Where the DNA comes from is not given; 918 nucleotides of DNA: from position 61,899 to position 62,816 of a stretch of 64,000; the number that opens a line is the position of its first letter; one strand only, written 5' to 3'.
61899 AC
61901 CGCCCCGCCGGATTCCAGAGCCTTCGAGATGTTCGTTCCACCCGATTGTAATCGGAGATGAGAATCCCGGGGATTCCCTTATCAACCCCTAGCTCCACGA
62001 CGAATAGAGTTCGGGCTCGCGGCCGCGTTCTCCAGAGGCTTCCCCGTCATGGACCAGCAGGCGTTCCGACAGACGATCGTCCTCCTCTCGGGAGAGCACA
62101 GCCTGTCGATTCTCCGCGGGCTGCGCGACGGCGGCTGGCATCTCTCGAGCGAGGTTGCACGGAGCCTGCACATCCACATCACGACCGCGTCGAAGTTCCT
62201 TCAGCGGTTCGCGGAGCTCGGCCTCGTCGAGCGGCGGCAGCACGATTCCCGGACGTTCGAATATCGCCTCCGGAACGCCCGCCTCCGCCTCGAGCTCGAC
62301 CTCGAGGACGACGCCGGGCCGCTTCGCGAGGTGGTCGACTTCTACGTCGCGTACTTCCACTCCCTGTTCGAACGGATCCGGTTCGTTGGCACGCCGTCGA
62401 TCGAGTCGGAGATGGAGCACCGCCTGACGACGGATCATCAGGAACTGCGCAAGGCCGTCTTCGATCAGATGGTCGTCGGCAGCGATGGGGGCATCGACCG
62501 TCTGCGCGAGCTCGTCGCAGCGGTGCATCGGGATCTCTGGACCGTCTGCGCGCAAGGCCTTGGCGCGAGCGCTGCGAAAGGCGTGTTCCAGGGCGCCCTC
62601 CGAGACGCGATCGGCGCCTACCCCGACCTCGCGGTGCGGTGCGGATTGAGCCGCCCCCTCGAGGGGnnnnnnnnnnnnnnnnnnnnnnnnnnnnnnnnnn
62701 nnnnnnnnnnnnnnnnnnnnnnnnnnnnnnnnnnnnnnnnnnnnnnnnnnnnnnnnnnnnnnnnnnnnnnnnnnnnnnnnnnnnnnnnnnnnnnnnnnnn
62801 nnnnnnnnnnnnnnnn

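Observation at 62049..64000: Second copy of the module as a gene fusion: wHTH regulator followed by a pseudo-ATPase KaiC-like domain fused to TPR/Zn-ribbon/TNG-repeat protein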

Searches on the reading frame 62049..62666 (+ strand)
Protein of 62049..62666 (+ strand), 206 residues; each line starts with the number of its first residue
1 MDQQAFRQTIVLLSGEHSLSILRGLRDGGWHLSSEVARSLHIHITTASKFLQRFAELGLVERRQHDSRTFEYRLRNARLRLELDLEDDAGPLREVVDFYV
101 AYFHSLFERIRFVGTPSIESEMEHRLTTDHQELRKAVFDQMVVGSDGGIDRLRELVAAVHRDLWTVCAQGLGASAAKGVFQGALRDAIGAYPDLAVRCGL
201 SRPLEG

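Call 8: search_protein_families(library=pfam, proteins=[window:62049-62666:+], max_evalue=0.1)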
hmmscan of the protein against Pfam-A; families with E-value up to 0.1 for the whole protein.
window:62049-62666:+ (206 aa): 10 families
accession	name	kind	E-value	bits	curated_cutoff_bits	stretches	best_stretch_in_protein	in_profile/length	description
PF01047.28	MarR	-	0.00012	22.4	24.6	1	19-66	6-53/59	MarR family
PF09339.16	HTH_IclR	-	0.00032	20.8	22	1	19-63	6-51/52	IclR helix-turn-helix domain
PF12840.13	HTH_20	-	0.00071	19.9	27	1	16-63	4-51/51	Helix-turn-helix domain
PF12802.13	MarR_2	-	0.0032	18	27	1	29-66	20-58/61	MarR family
PF25213.1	HVO_A0261_N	-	0.008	16.5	35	1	12-66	7-60/86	HVO_A0261 N-terminal domain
PF01978.25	TrmB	-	0.031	14.5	25.6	1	34-70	26-62/68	Sugar-specific transcriptional regulator TrmB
PF13556.12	HTH_30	-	0.039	14.2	27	0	34-57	16-39/59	PucR C-terminal helix-turn-helix domain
PF24033.1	DUF7342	-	0.042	14.3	31.6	1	34-80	21-66/150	Family of unknown function (DUF7342)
PF01325.25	Fe_dep_repress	-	0.043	14.5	26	1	32-62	24-54/60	Iron dependent repressor, N-terminal DNA binding domain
PF13545.12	HTH_Crp_2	-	0.094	13.1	27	0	35-64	27-57/70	Crp-like helix-turn-helix domain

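Call 12: find_encoding_contigs(protein=window:62049-62666:+, flank=10000, max_places=6)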
Protein window:62049-62666:+ (206 aa): 7 contigs read that carry it; 6 places shown.
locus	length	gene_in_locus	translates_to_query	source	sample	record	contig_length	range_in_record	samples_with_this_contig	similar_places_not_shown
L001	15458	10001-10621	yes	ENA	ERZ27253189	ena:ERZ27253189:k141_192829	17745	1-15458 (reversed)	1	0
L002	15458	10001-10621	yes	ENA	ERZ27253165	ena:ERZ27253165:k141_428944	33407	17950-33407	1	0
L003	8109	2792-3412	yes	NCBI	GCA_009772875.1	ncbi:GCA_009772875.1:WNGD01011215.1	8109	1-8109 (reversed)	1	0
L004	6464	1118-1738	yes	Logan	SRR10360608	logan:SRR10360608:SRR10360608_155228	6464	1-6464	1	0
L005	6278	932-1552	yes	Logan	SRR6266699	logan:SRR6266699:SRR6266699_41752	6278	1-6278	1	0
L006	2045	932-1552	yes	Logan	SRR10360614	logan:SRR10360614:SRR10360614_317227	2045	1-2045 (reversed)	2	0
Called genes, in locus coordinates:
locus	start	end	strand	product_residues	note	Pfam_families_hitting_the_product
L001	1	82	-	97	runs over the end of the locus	-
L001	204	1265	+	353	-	-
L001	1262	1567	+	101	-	-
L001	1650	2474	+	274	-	PF00398:RrnaAD, PF13649:Methyltransf_25 (faint)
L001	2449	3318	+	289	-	PF23435:DUF7121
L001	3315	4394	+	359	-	PF00483:NTP_transferase, PF12804:NTP_transf_3, PF25087:GMPPB_C (weak), PF00132:Hexapep (faint), PF24894:Hexapep_GlmU (weak), PF25084:LbH_EIF2B (weak)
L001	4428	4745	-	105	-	PF03992:ABM (faint)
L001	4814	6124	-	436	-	PF22039:HUTI_composite_bact, PF01979:Amidohydro_1, PF07969:Amidohydro_3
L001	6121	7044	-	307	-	PF00288:GHMP_kinases_N, PF08544:GHMP_kinases_C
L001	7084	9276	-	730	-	PF02359:CDC48_N, PF02933:CDC48_2, PF05496:RuvB_N, PF13191:AAA_16 (weak), PF00004:AAA, PF17862:AAA_lid_3, PF00004:AAA, PF17862:AAA_lid_3, +20 more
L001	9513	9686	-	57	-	PF01192:RNA_pol_Rpb6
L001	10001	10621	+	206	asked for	-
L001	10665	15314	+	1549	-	PF06745:ATPase, PF24336:DUF7504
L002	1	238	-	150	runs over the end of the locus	-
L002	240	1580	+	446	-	PF20943:DUF4785_3rd (faint)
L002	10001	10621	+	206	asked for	-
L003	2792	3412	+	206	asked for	-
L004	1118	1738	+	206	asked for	-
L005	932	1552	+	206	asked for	-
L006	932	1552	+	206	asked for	-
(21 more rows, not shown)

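Call 24: search_protein_families(library=pfam, proteins=[L001:10626-15311:+], max_evalue=0.01)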
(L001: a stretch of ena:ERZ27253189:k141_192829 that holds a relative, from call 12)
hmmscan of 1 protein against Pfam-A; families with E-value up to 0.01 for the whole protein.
L001:10626-15311:+ (1562 aa): 5 families
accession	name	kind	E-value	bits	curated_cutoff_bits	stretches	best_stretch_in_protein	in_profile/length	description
PF06745.19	ATPase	-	5.9e-25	88.4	26.6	1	5-240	2-229/231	KaiC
PF24336.1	DUF7504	-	6.5e-08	33.7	27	1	22-198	1-179/179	Family of unknown function (DUF7504)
PF13248.11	Zn_ribbon_3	-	0.00013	21.7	27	1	357-381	1-25/26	zinc-ribbon domain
PF14417.12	MEDS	-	0.0011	19.3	29.8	1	34-93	12-71/161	MEDS: MEthanogen/methylotroph, DcmR Sensory domain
PF13431.12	TPR_17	-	0.0053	17.4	24.4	0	277-298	6-27/34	Tetratricopeptide repeat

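Call 26: search_protein_families(library=ncbifam, proteins=[L001:10626-15311:+, window:62049-62666:+], max_evalue=0.01)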
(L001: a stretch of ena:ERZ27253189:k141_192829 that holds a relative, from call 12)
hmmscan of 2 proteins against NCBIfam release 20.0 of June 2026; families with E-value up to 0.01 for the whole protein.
L001:10626-15311:+ (1562 aa): 6 families
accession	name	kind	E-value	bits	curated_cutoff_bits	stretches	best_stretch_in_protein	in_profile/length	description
TIGR03881.1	KaiC_arch_4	hypoth_equivalog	2.3e-17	63.5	247.8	1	3-238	2-229/231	KaiC domain-containing protein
TIGR03877.1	thermo_KaiC_1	hypoth_equivalog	5.9e-15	55.4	307.25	1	2-240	2-235/238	KaiC domain-containing protein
NF006799.0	PRK09302.1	equivalog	9.7e-15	54.1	408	1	3-93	12-103/515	circadian clock protein KaiC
TIGR03880.1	KaiC_arch_3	hypoth_equivalog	7.2e-10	38.8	249.45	1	7-88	1-81/224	KaiC domain-containing protein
TIGR02655.1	circ_KaiC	equivalog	7.8e-10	38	546.25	1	3-90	2-90/484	circadian clock protein KaiC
NF004723.0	PRK06067.1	subfamily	0.0041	16.7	194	0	4-219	16-215/243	flagellar accessory protein FlaH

window:62049-62666:+ (206 aa): 2 families
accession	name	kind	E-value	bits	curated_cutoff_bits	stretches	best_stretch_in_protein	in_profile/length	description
NF033788.1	HTH_metalloreg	subfamily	0.00055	19.7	55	1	9-79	4-73/77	metalloregulator ArsR/SmtB family transcription factor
NF053606.1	Sta1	subfamily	0.0099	16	80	0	17-68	21-72/100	Sta1 family transcriptional regulator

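Call 57: find_homologous_proteins(query=window:62049-62666:+)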
Query window:62049-62666:+ (206 aa): 183 proteins with E <= 0.001 among 1371 candidates; the best 120 are listed.
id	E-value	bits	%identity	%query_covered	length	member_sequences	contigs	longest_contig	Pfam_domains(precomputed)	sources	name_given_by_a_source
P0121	1.5e-123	428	95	100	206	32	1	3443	-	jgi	-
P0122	1.2e-121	422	93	100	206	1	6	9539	PF09339.17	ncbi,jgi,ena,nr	ncbi:MAG TPA: helix-turn-helix domain-containing protein [Thermoplasmata archaeon]|nr:helix-turn-hel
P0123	2.2e-116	405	88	100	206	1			-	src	-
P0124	2.4e-114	398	85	100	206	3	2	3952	PF09339.17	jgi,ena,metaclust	metaclust:\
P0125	1.2e-113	396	89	99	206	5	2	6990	-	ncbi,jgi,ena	-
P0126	1.5e-113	396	88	100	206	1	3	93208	-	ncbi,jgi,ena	ncbi:MAG TPA: hypothetical protein VF992_06145 [Thermoplasmata archaeon]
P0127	2.2e-113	395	85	100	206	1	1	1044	-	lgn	-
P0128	3.2e-113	395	84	100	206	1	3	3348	-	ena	-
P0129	6.2e-112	390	83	100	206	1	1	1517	-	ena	-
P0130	9.4e-112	390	82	100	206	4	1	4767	-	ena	-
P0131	1.7e-111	389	84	100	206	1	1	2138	-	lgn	-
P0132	1.2e-110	386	83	100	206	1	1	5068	PF09339.17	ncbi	-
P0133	1.3e-110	386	83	100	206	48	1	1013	-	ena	-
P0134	9.2e-110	383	82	100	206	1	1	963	-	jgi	jgi:hypothetical protein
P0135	1.1e-109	383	83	100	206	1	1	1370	-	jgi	jgi:DNA-binding MarR family transcriptional regulator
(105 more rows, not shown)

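Call 66: predict_structure(alignment_id=A5)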
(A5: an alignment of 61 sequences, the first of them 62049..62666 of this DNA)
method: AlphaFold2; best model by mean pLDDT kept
length: 206 residues; sequences in the alignment: 61
mean_pLDDT: 82.8   pTM: 0.56
mean pLDDT of the five models: 82.8, 82.5, 81.5, 80.3, 78.3
residues with pLDDT >= 90: 82; 70-90: 77; 50-70: 44; < 50: 3
segments of 3 or more residues with pLDDT < 50: none
pLDDT, mean of each block of 10 residues (from residue 1): 86 95 96 98 97 96 95 93 75 77 85 69 64 64 58 80 86 89 90 80 57
secondary structure, 60 per line:
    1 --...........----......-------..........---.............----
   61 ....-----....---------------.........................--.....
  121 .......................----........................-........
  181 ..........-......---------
elements in order: H3-13 H18-23 H33-40 H44-56 E61-64 E70-73 H89-113 H116-143 H148-171 H173-190 H192-197

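Call 70: fold_search(model_id=the predicted structure, library=pdb)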
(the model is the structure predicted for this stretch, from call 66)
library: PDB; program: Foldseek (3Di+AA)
matches with E <= 10: 1470; with E <= 0.001: 0
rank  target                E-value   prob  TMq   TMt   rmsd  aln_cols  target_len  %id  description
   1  2cwe                  3.8e-03  1.00  0.31  0.33  14.9       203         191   14  Crystal structure of hypothetical transcriptional regulator protein, PH1932 from Pyrococcus horikoshii OT3 (released 2005-12-20)
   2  1u2w_C                5.8e-03  1.00  0.32  0.61   2.7        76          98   21  Crystal Structure of the Staphylococcus aureus pI258 CadC (released 2005-07-12)
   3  4k2e_B                6.5e-03  1.00  0.30  0.59   2.8        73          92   23  HlyU from Vibrio cholerae N16961 (released 2014-04-30)
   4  1u2w_B                6.8e-03  1.00  0.31  0.55   2.5        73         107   20  Crystal Structure of the Staphylococcus aureus pI258 CadC (released 2005-07-12)
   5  4p9f_A                7.2e-03  0.85  0.23  0.23  18.1       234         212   14  E. coli McbR/YncC (released 2015-01-14)
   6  3f72_B                8.0e-03  1.00  0.30  0.54   2.2        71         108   21  Crystal Structure of the Staphylococcus aureus pI258 CadC Metal Binding Site 2 Mutant (released 2009-04-07)
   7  3jth_B                8.4e-03  1.00  0.27  0.56   4.0        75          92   25  Crystal structure of a transcriptional regulator HlyU from Vibrio vulnificus CMCP6 (released 2010-03-16)
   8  3ihu_B                8.4e-03  0.85  0.22  0.22  18.3       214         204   18  Crystal structure of DNA binding protein (YP_298823.1) from Ralstonia eutropha JMP134 at 1.92 A resolution (released 2009-08-11)
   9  1uly                  8.9e-03  0.98  0.31  0.33  16.1       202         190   13  Crystal structure analysis of the ArsR homologue DNA-binding protein from P. horikoshii OT3 (released 2004-10-19)
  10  3cuo_D                9.3e-03  1.00  0.29  0.59   3.4        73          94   22  Crystal structure of the predicted DNA-binding transcriptional regulator from E. coli (released 2008-06-17)
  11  3gw2                  1.0e-02  1.00  0.31  0.63   2.2        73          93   27  Crystal structure of possible transcriptional regulatory protein (fragment 1-100) from Mycobacterium bovis. Northeast St (released 2009-04-21)
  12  8qkf_B                1.0e-02  1.00  0.29  0.59   3.1        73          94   18  SmtB protein of Mycobacterium smegmatis (released 2024-09-25)
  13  6o8o_A                1.0e-02  1.00  0.29  0.57   2.9        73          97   26  Crystal Structure of C9S disulfide state of Sulfide-responsive transcriptional repressor (SqrR) from Rhodobacter capsu (released 2020-04-01)
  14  1r23_A                1.0e-02  1.00  0.29  0.52   3.3        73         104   20  Crystal structure of the cyanobacterial metallothionein repressor SmtB in the Zn1-form (one Zn(II) per dimer) (released 2004-05-18)
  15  6j05_A                1.1e-02  1.00  0.32  0.60   2.1        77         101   25  Structures of two ArsR As(III)-responsive repressors: implications for the mechanism of derepression (released 2019-07-03)
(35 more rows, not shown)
